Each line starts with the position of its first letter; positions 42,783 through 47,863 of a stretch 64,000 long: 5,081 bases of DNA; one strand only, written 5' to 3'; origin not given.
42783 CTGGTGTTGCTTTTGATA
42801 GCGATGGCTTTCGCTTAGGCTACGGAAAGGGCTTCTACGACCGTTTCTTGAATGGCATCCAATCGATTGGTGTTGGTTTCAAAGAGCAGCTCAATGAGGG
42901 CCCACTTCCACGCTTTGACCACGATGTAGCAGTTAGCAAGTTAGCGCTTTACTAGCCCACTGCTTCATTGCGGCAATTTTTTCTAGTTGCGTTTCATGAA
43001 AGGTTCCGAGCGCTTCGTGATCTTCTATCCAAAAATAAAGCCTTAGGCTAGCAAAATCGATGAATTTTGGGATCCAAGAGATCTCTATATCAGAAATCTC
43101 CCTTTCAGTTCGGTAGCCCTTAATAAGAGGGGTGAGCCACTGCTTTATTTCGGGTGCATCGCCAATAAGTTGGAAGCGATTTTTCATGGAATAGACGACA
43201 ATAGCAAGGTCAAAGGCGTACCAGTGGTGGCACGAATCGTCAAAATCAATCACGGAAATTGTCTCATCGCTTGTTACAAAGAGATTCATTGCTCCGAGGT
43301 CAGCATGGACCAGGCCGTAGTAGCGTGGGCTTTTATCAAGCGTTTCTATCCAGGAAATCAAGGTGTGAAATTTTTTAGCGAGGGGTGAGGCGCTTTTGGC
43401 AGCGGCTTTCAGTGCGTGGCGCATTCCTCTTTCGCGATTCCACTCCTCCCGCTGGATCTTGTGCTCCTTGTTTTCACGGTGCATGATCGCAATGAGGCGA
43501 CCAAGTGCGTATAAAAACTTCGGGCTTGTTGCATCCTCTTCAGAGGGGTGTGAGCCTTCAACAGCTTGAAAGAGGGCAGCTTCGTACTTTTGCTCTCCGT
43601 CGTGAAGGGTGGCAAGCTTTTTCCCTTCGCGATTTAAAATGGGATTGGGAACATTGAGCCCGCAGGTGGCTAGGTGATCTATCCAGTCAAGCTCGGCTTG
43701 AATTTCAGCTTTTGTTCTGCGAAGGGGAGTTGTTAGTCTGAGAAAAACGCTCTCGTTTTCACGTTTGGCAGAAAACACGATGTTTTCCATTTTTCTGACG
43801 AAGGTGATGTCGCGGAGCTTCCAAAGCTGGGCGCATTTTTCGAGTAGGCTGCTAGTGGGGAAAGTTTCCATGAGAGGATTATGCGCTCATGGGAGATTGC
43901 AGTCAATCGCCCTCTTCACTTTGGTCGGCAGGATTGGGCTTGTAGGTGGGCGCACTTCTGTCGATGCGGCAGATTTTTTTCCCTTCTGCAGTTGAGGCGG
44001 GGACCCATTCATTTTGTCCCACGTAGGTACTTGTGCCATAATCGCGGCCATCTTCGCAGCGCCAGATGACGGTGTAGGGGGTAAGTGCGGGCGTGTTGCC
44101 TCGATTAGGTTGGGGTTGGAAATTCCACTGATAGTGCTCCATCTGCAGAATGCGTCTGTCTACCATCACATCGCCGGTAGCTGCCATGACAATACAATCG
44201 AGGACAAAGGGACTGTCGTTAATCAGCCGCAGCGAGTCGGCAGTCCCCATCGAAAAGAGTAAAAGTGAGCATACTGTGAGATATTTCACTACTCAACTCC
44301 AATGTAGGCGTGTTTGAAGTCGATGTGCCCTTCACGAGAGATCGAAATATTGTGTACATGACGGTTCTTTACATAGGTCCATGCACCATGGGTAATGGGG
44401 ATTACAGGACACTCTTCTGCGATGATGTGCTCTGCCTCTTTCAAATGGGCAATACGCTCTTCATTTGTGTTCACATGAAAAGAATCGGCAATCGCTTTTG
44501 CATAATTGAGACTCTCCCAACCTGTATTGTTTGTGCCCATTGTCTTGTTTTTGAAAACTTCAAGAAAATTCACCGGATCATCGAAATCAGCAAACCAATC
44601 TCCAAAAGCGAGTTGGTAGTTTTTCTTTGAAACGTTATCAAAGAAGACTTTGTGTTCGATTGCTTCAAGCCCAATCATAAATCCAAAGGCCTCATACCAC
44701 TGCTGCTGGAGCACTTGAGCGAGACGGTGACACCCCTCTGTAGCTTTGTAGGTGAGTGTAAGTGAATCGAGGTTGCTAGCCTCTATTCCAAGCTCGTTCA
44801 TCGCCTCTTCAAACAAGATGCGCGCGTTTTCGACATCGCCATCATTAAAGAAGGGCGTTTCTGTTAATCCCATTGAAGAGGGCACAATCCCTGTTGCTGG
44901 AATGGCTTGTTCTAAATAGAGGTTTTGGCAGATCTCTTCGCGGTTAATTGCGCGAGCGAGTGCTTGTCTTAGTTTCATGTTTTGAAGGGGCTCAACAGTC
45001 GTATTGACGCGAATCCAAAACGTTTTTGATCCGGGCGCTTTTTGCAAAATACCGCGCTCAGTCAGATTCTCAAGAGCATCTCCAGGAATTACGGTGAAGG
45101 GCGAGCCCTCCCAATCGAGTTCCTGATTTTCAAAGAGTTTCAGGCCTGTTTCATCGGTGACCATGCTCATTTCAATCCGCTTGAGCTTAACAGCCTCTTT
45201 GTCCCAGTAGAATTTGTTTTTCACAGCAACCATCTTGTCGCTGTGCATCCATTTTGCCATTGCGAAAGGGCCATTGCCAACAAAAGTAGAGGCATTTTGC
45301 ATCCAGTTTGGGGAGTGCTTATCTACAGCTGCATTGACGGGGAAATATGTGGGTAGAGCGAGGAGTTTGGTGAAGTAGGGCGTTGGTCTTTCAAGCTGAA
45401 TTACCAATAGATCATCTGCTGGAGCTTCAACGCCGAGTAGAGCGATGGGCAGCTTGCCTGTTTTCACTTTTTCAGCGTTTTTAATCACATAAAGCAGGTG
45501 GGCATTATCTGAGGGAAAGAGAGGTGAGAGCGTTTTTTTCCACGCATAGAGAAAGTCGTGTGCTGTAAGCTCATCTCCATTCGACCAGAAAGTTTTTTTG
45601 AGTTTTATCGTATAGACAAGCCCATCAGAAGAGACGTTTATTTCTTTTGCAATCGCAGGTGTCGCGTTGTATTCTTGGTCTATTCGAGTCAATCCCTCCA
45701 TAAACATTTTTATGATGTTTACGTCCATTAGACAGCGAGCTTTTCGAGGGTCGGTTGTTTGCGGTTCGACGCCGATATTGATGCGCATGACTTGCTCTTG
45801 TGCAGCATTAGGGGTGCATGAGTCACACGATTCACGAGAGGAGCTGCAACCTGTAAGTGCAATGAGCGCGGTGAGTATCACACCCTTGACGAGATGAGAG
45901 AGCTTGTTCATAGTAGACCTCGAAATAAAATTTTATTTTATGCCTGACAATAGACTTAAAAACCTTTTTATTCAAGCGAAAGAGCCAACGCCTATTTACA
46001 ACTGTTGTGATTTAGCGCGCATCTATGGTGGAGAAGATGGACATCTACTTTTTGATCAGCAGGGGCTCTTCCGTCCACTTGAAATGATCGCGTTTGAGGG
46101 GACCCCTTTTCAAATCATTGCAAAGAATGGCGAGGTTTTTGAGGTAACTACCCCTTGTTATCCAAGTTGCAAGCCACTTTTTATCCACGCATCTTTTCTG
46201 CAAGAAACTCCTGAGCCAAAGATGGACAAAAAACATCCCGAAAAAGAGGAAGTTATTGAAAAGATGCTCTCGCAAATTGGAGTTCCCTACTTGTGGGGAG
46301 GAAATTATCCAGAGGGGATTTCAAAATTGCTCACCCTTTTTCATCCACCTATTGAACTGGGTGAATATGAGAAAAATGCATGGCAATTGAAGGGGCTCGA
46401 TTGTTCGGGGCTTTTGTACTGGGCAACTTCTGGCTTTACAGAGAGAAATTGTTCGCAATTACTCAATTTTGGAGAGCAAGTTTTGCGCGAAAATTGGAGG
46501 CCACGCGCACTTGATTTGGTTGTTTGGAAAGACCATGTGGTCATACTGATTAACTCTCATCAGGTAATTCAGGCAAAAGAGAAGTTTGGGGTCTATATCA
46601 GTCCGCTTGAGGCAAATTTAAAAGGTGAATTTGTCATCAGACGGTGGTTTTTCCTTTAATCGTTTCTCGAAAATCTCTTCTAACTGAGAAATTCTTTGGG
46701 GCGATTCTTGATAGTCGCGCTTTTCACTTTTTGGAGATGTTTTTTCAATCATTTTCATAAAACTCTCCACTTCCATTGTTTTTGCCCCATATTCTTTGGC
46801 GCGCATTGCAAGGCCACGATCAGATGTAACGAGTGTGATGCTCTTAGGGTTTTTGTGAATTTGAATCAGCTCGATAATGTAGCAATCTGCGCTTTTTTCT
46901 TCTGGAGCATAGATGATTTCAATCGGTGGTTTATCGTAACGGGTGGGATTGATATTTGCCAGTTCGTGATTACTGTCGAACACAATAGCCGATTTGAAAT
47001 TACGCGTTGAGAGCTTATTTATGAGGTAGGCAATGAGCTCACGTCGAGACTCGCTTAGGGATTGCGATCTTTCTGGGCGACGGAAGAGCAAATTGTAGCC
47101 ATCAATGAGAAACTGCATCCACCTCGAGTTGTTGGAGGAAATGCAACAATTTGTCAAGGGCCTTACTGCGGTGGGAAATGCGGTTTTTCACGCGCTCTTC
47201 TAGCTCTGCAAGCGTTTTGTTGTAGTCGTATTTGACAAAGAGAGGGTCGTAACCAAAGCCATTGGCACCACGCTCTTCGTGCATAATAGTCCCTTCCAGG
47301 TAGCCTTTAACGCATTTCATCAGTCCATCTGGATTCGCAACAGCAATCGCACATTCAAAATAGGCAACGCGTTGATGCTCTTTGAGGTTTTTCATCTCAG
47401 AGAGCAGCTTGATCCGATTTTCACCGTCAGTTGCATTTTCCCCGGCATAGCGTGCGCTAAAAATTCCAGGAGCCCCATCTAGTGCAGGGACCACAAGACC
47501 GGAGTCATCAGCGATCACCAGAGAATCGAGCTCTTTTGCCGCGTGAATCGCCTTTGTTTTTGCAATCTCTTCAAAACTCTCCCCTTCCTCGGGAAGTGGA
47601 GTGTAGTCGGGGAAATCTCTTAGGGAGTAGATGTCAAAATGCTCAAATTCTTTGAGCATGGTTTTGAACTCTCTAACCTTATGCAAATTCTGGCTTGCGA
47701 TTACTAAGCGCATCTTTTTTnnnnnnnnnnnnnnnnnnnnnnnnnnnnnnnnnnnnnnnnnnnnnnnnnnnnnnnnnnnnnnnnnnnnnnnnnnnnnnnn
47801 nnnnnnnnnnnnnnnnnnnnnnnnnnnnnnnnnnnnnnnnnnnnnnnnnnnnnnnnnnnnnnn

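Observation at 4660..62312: Hyper-abundant word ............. in genes and spacers, with an uptake-signal-like (DUS/USS-like) distribution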

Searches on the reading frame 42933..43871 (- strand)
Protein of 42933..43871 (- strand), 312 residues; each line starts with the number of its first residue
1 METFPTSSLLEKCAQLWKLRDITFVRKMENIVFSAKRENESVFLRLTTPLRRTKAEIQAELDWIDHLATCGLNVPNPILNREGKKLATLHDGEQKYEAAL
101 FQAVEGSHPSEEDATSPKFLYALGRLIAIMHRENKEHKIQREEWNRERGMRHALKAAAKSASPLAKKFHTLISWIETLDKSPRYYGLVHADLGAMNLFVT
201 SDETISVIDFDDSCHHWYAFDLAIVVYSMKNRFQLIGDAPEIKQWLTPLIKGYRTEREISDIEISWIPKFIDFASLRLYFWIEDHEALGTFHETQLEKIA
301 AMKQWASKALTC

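Call 42: search_protein_families(library=pfam, proteins=[window:42933-43871:-], max_evalue=0.00001)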
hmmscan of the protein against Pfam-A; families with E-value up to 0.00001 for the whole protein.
window:42933-43871:- (312 aa): 2 families
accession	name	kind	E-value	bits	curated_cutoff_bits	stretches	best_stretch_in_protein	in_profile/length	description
PF01636.29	APH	-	5.7e-25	88.9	23.2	1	30-232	11-216/239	Phosphotransferase enzyme family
PF01633.27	Choline_kinase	-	2.9e-06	27.3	29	1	151-224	121-202/300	Choline/ethanolamine kinase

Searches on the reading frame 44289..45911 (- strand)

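Call 41: search_protein_families(library=pfam, proteins=[window:44289-45911:-], max_evalue=0.00001)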
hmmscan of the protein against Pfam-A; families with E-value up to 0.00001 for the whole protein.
window:44289-45911:- (540 aa): 1 family
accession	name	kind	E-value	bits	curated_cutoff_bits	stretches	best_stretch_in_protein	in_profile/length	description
PF00496.27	SBP_bac_5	-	4.5e-68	230.5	32.4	1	84-457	3-364/368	Bacterial extracellular solute-binding proteins, family 5 Middle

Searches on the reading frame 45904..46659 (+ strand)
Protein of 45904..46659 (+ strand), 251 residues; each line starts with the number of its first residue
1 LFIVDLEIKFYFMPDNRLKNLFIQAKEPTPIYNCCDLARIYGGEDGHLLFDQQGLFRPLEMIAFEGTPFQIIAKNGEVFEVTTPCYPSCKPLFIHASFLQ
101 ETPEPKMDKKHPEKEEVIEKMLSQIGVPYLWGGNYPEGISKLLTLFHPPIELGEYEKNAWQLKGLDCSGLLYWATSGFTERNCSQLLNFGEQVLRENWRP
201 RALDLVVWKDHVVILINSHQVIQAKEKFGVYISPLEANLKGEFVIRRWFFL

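Call 6: search_protein_families(library=ncbifam, proteins=[window:45904-46659:+])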
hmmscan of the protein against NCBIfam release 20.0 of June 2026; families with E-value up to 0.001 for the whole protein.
window:45904-46659:+ (251 aa): 5 families
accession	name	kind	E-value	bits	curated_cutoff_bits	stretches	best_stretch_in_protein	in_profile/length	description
NF033743.1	NlpC_inact_RipD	exception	1.9e-06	27.5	215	1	109-238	30-170/181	NlpC/P60 family peptidoglycan-binding protein RipD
NF038345.1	wall_hydro_RipC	exception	1.4e-05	24.7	425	0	82-138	218-275/362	peptidoglycan hydrolase RipC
NF033742.1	NlpC_p60_RipB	exception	1.5e-05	24.8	335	1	115-235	78-191/206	NlpC/P60 family peptidoglycan endopeptidase RipB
NF046048.1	NlpC_P60_DIP1281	equivalog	6.9e-05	21.9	517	1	113-176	451-509/587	DIP1281 family NlpC/P60 protein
NF033741.1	NlpC_p60_RipA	exception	0.00014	21.1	625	1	114-177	328-378/457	NlpC/P60 family peptidoglycan endopeptidase RipA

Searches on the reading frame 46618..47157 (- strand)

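Call 80: search_protein_families(library=pfam, proteins=[window:46618-47157:-], max_evalue=0.001)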
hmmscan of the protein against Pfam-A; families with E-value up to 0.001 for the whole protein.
window:46618-47157:- (179 aa): 1 family
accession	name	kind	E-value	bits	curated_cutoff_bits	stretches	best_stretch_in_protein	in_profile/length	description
PF05991.17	NYN_YacP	-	2.6e-20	73.5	24.6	1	17-169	2-159/166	YacP-like NYN domain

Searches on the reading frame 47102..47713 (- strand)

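Call 80: search_protein_families(library=pfam, proteins=[window:47102-47713:-], max_evalue=0.001)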
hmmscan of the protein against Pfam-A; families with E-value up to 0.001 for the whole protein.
window:47102-47713:- (203 aa): 1 family
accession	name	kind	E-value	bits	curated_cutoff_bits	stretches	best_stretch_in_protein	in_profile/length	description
PF01725.21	Ham1p_like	-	6.7e-62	209.1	22.5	1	3-191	1-185/186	Ham1 family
